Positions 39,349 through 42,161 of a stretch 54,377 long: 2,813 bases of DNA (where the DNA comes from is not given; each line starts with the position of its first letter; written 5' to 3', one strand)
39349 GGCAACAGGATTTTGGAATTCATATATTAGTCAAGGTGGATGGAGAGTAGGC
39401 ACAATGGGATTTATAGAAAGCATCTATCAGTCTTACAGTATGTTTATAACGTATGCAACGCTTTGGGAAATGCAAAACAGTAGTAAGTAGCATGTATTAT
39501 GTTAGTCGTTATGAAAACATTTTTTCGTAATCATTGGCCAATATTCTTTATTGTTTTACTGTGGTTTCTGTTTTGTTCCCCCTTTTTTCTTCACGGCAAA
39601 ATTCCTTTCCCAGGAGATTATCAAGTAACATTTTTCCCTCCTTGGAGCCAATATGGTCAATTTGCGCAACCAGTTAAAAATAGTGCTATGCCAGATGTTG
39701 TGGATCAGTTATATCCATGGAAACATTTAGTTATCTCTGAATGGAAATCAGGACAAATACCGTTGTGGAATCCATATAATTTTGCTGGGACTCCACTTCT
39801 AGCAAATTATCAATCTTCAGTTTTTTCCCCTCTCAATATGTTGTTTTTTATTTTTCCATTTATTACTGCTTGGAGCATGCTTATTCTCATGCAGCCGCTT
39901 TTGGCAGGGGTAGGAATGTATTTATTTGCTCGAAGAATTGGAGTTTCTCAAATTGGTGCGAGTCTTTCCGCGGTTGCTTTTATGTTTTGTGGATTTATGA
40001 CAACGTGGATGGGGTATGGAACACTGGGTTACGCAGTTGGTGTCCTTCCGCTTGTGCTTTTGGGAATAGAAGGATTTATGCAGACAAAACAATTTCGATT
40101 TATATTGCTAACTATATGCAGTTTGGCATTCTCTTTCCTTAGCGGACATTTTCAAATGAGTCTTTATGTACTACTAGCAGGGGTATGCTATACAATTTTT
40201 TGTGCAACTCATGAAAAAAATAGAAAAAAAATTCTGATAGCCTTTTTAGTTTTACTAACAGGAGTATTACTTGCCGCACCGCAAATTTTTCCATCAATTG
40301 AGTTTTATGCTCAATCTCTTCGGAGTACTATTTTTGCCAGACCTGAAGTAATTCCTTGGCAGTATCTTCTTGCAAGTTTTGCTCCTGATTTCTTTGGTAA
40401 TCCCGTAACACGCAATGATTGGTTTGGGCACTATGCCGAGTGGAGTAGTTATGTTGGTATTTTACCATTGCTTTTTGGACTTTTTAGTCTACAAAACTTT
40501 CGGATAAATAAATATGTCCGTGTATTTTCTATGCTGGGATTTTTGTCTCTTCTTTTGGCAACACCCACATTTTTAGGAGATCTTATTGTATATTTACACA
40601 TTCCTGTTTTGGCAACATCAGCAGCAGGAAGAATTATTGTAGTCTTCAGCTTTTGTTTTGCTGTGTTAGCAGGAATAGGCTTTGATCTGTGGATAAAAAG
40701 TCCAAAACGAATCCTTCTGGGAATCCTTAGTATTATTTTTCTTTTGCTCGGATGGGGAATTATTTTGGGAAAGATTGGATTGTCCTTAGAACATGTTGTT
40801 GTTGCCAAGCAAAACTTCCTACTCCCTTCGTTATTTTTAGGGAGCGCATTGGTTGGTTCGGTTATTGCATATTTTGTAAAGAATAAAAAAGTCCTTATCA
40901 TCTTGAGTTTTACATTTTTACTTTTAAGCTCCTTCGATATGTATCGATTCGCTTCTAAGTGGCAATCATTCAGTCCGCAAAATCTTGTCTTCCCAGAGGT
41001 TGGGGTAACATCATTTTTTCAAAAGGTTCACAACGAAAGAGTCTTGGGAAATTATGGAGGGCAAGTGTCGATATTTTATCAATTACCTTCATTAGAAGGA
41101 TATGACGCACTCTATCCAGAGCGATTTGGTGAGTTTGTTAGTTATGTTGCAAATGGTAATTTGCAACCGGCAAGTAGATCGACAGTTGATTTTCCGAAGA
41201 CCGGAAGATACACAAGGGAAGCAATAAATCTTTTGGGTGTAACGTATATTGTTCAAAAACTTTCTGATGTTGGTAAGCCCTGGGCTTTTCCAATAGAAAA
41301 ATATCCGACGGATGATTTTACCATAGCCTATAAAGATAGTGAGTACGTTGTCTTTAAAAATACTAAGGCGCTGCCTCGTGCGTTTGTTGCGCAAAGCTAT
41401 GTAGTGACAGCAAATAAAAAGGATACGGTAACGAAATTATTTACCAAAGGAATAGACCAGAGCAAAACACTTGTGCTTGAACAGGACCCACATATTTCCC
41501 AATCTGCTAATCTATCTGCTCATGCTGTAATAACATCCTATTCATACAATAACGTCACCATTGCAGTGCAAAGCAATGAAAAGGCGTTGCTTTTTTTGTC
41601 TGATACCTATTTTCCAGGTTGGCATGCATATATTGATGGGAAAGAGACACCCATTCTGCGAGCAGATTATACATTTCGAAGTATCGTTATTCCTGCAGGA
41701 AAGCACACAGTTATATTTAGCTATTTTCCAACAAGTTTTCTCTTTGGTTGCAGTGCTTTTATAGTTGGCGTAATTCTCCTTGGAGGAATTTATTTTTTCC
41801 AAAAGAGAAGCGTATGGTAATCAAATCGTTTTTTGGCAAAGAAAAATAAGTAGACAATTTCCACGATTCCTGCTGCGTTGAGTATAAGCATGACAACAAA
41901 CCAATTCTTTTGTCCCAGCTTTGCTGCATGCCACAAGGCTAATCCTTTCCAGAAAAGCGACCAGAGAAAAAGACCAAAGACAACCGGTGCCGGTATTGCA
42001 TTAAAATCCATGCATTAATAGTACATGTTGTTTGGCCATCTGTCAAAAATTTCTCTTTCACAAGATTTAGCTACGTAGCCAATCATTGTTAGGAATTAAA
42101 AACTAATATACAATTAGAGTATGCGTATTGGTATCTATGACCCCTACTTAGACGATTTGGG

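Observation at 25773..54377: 28.6-kb glycosylation super-locus: 11 GT-C-like membrane enzymes from four families interleaved with 8 cytoplasmic GTs and a flippase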

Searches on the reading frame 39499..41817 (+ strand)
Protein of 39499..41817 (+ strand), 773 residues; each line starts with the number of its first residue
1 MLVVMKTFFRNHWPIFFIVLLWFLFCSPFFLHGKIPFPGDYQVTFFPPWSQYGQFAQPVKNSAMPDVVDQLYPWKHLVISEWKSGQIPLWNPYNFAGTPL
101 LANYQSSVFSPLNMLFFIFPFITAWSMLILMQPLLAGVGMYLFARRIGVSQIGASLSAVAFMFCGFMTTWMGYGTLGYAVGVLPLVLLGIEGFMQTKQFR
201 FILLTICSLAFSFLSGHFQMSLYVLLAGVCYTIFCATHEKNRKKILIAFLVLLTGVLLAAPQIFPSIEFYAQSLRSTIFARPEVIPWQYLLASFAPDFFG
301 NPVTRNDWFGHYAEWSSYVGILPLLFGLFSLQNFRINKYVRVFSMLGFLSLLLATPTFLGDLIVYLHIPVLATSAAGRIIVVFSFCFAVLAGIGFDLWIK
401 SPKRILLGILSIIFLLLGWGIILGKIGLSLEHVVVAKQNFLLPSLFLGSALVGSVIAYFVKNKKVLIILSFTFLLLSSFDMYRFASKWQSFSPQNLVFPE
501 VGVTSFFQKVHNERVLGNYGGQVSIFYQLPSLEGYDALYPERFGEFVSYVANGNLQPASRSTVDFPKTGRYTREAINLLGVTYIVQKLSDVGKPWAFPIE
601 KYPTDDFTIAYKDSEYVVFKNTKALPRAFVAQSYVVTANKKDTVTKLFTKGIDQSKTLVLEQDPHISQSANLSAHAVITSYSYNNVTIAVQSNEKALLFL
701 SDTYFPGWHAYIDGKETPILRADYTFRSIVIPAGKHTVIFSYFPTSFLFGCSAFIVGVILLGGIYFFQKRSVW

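Call 5: search_protein_families(library=pfam, proteins=[window:39499-41817:+], max_evalue=0.01)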
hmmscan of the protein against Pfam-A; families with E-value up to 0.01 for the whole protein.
window:39499-41817:+ (773 aa): 1 family
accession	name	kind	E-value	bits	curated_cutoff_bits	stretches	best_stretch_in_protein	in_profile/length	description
PF09586.16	YfhO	-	1e-26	94.1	28.5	2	666-750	744-831/835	Bacterial membrane protein YfhO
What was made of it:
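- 39499..41820 (+): YfhO paralogue (773 aa). It was the query used to retrieve the related loci. Core gene. YfhO E 1e-26 (call 5).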

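Call 11: find_related_loci(query=window:39499-41817:+, collection=genome_contigs, flank=10000)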
Query window:39499-41817:+ (773 aa) in genome_contigs; peptide patterns used: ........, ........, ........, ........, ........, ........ (x = any residue, [..] = any of these).
319 stretches matched a pattern; 252 encode a relative of the query (tblastn E <= 1e-3); the best 80 are kept; 80 distinct loci.
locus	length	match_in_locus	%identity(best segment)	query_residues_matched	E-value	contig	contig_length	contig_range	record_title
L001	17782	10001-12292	64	10-772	0e+0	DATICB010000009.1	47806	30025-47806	MAG TPA_asm: Patescibacteria group bacterium isolate SMAG_U16305 k141_1657977, whole genome shotgun sequence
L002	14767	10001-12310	50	5-770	0e+0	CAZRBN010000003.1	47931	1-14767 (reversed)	MAG TPA_asm: uncultured Gammaproteobacteria bacterium isolate SRP272529_co1_183 genome assembly, contig: NODE_901_length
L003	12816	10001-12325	48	10-772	0e+0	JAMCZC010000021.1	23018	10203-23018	MAG: Patescibacteria group bacterium isolate FK_Sedi_B_Bin.322 NODE_7381_length_23018_cov_47.7174, whole genome shotgun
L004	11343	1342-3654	47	13-771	0e+0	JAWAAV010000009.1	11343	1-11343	MAG: Candidatus Pacearchaeota archaeon isolate JZ-4_201709_bins_160 JZ-4_201709_bins_160_scaffold_9, whole genome shotgu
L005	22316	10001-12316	47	1-764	0e+0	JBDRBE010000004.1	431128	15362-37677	MAG: Candidatus Levyibacteriota bacterium isolate MEGAHIT-group-1.104 k141_1245768, whole genome shotgun sequence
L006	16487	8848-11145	48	11-771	0e+0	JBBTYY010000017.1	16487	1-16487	MAG: Patescibacteria group bacterium isolate H52-bin050_1 H52_bin050_1_000000000017, whole genome shotgun sequence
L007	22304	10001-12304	48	4-761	0e+0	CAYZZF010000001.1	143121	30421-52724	MAG TPA_asm: uncultured Gammaproteobacteria bacterium isolate SRP093762_co1_95 genome assembly, contig: NODE_60_length_1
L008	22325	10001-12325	48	3-770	0e+0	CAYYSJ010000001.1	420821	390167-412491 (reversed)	MAG TPA_asm: uncultured Gammaproteobacteria bacterium isolate SRP272529_co1_214 genome assembly, contig: NODE_3_length_4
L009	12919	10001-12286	49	5-759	0e+0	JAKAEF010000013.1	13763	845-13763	MAG: bacterium isolate WY1.bin131 NODE_6942_length_13763_cov_1.291874, whole genome shotgun sequence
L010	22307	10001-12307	48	5-769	0e+0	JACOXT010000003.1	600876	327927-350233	MAG: Candidatus Levyibacteriota bacterium isolate NC_groundwater_160_Ag_S-0.1um_36_20 S4_GD2017_2_S1_scaffold_58, whole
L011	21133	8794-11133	49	5-773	0e+0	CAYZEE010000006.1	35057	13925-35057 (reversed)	MAG TPA_asm: uncultured Gammaproteobacteria bacterium isolate SRP271791_co2_53 genome assembly, contig: NODE_197_length_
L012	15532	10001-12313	46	10-772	0e+0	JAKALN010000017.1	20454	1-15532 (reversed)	MAG: bacterium isolate WY5.bin128 NODE_4110_length_20454_cov_9.738919, whole genome shotgun sequence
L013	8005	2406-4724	47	5-770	0e+0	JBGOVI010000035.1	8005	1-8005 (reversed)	MAG: Patescibacteria group bacterium isolate OBJ_0618_7090110_119 k141_1094064_length_8005_cov_23.6096, whole genome sho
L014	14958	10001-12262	47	14-772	0e+0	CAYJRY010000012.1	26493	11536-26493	MAG TPA_asm: uncultured Gammaproteobacteria bacterium isolate ERP125453_co1_466 genome assembly, contig: NODE_1593_lengt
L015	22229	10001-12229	49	13-747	0e+0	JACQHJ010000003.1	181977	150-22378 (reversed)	MAG: Candidatus Levyibacteriota bacterium isolate NC_groundwater_1096_Ag_S2p5_37_166 S_2p5_S6_coassembly_k141_1322597, w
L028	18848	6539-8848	61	5-772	0e+0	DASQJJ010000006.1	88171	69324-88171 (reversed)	MAG TPA_asm: Candidatus Eisenbacteria bacterium isolate SMAG_U11883 k141_1236414, whole genome shotgun sequence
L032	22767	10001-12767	45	6-769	0e+0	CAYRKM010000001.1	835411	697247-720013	MAG TPA_asm: uncultured Gammaproteobacteria bacterium isolate SRP292972_co1_108 genome assembly, contig: NODE_7_length_8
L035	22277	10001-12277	45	14-770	0e+0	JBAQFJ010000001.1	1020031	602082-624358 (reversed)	MAG: Microgenomates group bacterium isolate MFD12003_ilm_asm_bin4 k127_26405, whole genome shotgun sequence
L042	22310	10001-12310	43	4-770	0e+0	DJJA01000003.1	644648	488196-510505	MAG TPA_asm: Candidatus Gottesmanbacteria bacterium UBA6580 UBA6580_contig_80, whole genome shotgun sequence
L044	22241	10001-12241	46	5-770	0e+0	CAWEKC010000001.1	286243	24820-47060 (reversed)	MAG: Candidatus Gottesmanbacteria bacterium isolate MFD05942.bin.1.195 genome assembly, contig: contig_12616, whole geno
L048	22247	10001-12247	44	3-742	0e+0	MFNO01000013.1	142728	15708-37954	MAG: Candidatus Levybacteria bacterium RIFCSPHIGHO2_01_FULL_38_26 rifcsphigho2_01_scaffold_197, whole genome shotgun seq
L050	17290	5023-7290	45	6-742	0e+0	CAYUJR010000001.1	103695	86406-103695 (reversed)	MAG TPA_asm: uncultured Gammaproteobacteria bacterium isolate SRP090828_co2_75 genome assembly, contig: NODE_73_length_1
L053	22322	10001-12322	44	5-769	0e+0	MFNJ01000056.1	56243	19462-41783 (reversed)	MAG: Candidatus Levybacteria bacterium RIFCSPHIGHO2_01_FULL_36_15 rifcsphigho2_01_scaffold_899, whole genome shotgun seq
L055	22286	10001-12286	44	8-757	0e+0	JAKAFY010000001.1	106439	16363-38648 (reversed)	MAG: bacterium isolate WY2.bin139 NODE_250_length_106439_cov_2.005597, whole genome shotgun sequence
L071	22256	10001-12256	44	13-762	0e+0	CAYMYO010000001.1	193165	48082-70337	MAG TPA_asm: uncultured Gammaproteobacteria bacterium isolate SRP302447_co1_58 genome assembly, contig: NODE_264_length_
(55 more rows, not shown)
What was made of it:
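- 39499..41820 (+): 252 related stretches in genome_contigs (call 11).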

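Call 19: search_solved_structures(query=window:39499-41817:+, max_evalue=1)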
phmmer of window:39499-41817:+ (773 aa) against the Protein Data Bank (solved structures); distinct sequences matched with E-value up to 1: 1.
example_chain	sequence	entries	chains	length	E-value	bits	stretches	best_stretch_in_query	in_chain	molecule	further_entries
7khn_A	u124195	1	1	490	0.94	11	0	585-727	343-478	Amine oxidase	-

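Call 40: search_solved_structures(query=A3, max_evalue=1)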
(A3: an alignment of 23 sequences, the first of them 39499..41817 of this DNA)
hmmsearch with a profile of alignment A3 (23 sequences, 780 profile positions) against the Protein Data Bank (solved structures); distinct sequences matched with E-value up to 1: 1.
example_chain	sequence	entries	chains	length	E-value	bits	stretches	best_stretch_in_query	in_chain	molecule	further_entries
7xli_A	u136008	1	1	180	0.62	11.3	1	554-653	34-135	Iron-regulated surface determinant protein B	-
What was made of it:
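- On GT-C superfamily: Sequence searches of the PDB found nothing for YfhO (calls 19, 40).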

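Call 42: search_protein_families(library=pfam, proteins=[L015:17574-18158:+, L055:16530-17390:+, L010:8823-10001:+, L005:7293-9239:+, L042:17591-19291:+, L010:16954-18357:+, L032:18899-20398:+, L044:17728-19266:+, L005:5637-6326:+, L003:7957-9213:+], max_evalue=0.01)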
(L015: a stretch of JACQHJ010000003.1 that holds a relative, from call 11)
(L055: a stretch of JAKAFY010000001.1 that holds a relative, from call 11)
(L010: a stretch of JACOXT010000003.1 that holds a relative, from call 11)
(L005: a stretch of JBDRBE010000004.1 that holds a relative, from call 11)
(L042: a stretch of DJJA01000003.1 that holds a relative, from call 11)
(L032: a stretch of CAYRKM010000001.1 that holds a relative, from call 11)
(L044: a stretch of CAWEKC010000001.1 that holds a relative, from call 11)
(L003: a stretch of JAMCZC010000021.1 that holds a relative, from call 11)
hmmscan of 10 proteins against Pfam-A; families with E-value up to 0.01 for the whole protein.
L015:17574-18158:+ (195 aa): 8 families
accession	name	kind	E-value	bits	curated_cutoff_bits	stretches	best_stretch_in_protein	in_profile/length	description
PF13489.12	Methyltransf_23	-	1.4e-11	44.8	27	1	31-178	18-162/164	Methyltransferase domain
PF08241.18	Methyltransf_11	-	1.4e-09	38.9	21.2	1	40-129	1-95/95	Methyltransferase domain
PF13649.12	Methyltransf_25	-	2.7e-07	31.6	27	1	73-125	47-97/97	Methyltransferase domain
PF08242.18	Methyltransf_12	-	4.5e-06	27.7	30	1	71-127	48-98/98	Methyltransferase domain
PF13847.12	Methyltransf_31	-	7e-06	26.2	27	1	70-141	52-114/145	Methyltransferase domain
PF20922.3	Anamorsin_N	-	0.00017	21.8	27.1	1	87-175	46-141/163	Anamorsin, N-terminal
PF08003.17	Methyltransf_9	-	0.0014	18.1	23.8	1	33-131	113-219/315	Protein of unknown function (DUF1698)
PF02353.26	CMAS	-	0.002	17.9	27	0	90-175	125-210/273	Mycolic acid cyclopropane synthetase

L055:16530-17390:+ (287 aa): 8 families
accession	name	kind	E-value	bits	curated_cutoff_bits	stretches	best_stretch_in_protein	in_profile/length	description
PF13489.12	Methyltransf_23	-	3.2e-25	89.2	27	1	73-225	8-159/164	Methyltransferase domain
PF08241.18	Methyltransf_11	-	5.6e-13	49.8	21.2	1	91-182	1-95/95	Methyltransferase domain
PF08242.18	Methyltransf_12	-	5.7e-10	40.2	30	1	91-179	1-97/98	Methyltransferase domain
PF13649.12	Methyltransf_25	-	2e-08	35.2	27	1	91-178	2-97/97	Methyltransferase domain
PF13847.12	Methyltransf_31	-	1.4e-07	31.8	27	1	85-198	2-125/145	Methyltransferase domain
PF08003.17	Methyltransf_9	-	0.00041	19.9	23.8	1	89-184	118-219/315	Protein of unknown function (DUF1698)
PF07757.19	AdoMet_MTase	-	0.0034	18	27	1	87-115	62-90/115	Predicted AdoMet-dependent methyltransferase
PF02353.26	CMAS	-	0.0051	16.6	27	1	85-187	61-169/273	Mycolic acid cyclopropane synthetase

L010:8823-10001:+ (393 aa): 1 family
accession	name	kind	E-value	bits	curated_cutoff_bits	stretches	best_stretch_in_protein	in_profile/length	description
PF13231.12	PMT_2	-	5e-09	37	26.1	1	96-251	1-153/160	Dolichyl-phosphate-mannose-protein mannosyltransferase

L005:7293-9239:+ (649 aa): 0 families

L042:17591-19291:+ (567 aa): 0 families

L010:16954-18357:+ (468 aa): 1 family
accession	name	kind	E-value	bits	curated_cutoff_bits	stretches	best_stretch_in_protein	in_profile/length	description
PF09852.15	DUF2079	-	1e-43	150.6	28.2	1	42-423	11-424/459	Predicted membrane protein (DUF2079)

L032:18899-20398:+ (500 aa): 0 families

L044:17728-19266:+ (513 aa): 2 families
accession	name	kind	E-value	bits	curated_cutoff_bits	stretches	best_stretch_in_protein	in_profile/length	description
PF13231.12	PMT_2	-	2.2e-06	28.4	26.1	1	67-213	2-145/160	Dolichyl-phosphate-mannose-protein mannosyltransferase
PF02366.24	PMT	-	1.6e-05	25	22.7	1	83-233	73-233/245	Dolichyl-phosphate-mannose-protein mannosyltransferase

L005:5637-6326:+ (230 aa): 0 families

L003:7957-9213:+ (419 aa): 2 families
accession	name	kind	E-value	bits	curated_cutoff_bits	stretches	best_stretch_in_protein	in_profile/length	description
PF01663.27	Phosphodiest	-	4.7e-27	95.9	23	1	57-400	1-341/342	Type I phosphodiesterase / nucleotide pyrophosphatase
PF00884.28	Sulfatase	-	5.3e-05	23.1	25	0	57-135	3-83/301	Sulfatase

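Call 78: search_protein_families(library=pfam, proteins=[L028:4396-5781:+, L035:18311-19867:+, L071:17864-19192:+, L044:15507-16934:-, L050:1061-1747:+, L050:13009-14040:+, L053:19440-20675:+, L048:12301-13170:-], max_evalue=0.01)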
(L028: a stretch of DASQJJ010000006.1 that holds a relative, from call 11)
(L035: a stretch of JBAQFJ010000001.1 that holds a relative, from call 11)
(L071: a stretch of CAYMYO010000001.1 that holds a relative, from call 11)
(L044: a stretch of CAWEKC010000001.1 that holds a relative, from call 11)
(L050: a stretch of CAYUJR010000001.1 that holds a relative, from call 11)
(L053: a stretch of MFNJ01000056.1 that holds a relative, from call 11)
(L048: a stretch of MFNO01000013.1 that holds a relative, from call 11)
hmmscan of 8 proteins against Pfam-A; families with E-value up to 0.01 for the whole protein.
L028:4396-5781:+ (462 aa): 0 families

L035:18311-19867:+ (519 aa): 0 families

L071:17864-19192:+ (443 aa): 0 families

L044:15507-16934:- (476 aa): 2 families
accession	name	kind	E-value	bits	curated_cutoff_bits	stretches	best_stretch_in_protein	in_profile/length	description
PF13231.12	PMT_2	-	8.3e-08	33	26.1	1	147-268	31-155/160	Dolichyl-phosphate-mannose-protein mannosyltransferase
PF10066.14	DUF2304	-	0.0069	17.1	25.5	1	381-444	2-65/106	Uncharacterized conserved protein (DUF2304)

L050:1061-1747:+ (229 aa): 1 family
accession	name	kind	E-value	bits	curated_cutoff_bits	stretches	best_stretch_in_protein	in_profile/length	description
PF12822.12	ECF_trnsprt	-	2.1e-07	31.6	30.7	1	7-189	2-160/169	ECF transporter, substrate-specific component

L050:13009-14040:+ (344 aa): 7 families
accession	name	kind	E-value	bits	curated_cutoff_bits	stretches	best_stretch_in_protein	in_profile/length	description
PF01370.27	Epimerase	-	2.6e-50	171.5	20.9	1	6-241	1-240/240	NAD dependent epimerase/dehydratase family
PF16363.11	GDP_Man_Dehyd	-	3.9e-44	151.9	27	1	7-310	1-332/332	GDP-mannose 4,6 dehydratase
PF01073.25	3Beta_HSD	-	1.8e-16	60.4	22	1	7-228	1-229/280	3-beta hydroxysteroid dehydrogenase/isomerase family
PF04321.23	RmlD_sub_bind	-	4.6e-14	52.6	27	1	5-261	2-233/287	RmlD substrate binding domain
PF02719.21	Polysacc_synt_2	-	2.2e-12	47.2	20.2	1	6-257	1-245/293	Polysaccharide biosynthesis protein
PF13460.12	NAD_binding_10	-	4.3e-11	43.5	27.2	1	10-173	1-145/184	NAD(P)H-binding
PF07993.18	NAD_binding_4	-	8.4e-08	32.1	20.1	0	8-27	1-20/258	Male sterility protein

L053:19440-20675:+ (412 aa): 8 families
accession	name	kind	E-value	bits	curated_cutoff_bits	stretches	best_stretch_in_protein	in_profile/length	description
PF00534.26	Glycos_transf_1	-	2.3e-35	122.1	26.4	1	198-374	3-171/172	Glycosyl transferases group 1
PF13692.12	Glyco_trans_1_4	-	1.8e-28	100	27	1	211-361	2-142/142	Glycosyl transferases group 1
PF13439.12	Glyco_transf_4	-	7.8e-21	75.3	28.5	1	14-186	2-167/170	Glycosyltransferase Family 4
PF20706.3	GT4-conflict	-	1.7e-10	40.9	26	1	202-389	193-385/385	Family 4 Glycosyltransferase in conflict systems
PF13579.12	Glyco_trans_4_4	-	3.3e-08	34.5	29.7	1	14-184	1-158/158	Glycosyl transferase 4-like domain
PF13477.12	Glyco_trans_4_2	-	1.2e-05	26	23.4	1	16-158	9-137/139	Glycosyl transferase 4-like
PF13524.12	Glyco_trans_1_2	-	0.00019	21.8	25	1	233-385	6-138/144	Glycosyl transferase-like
PF08323.17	Glyco_transf_5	-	0.0049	17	22.7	0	87-169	126-226/239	Starch synthase catalytic domain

L048:12301-13170:- (290 aa): 0 families

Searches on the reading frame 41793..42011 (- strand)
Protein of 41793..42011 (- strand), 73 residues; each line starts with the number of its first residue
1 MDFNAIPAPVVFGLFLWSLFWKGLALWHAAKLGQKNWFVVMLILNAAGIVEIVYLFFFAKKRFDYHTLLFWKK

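Call 56: search_protein_families(library=pfam, proteins=[window:41793-42011:-], max_evalue=1)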
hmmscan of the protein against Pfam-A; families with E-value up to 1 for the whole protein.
seq(73 aa): 2 families
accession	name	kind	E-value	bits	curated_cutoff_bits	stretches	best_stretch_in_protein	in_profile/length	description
PF18893.5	DUF5652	-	6.7e-23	80.6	23.4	1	6-62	11-67/71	Family of unknown function (DUF5652)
PF02706.20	Wzz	-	0.19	12.5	25.5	1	35-69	14-47/91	Chain length determinant protein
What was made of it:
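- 41790..42011 (-): DUF5652 small membrane protein (73 aa, 2 TM), antisense to the array and inside the core. DUF5652 E 6.7e-23 (call 56).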
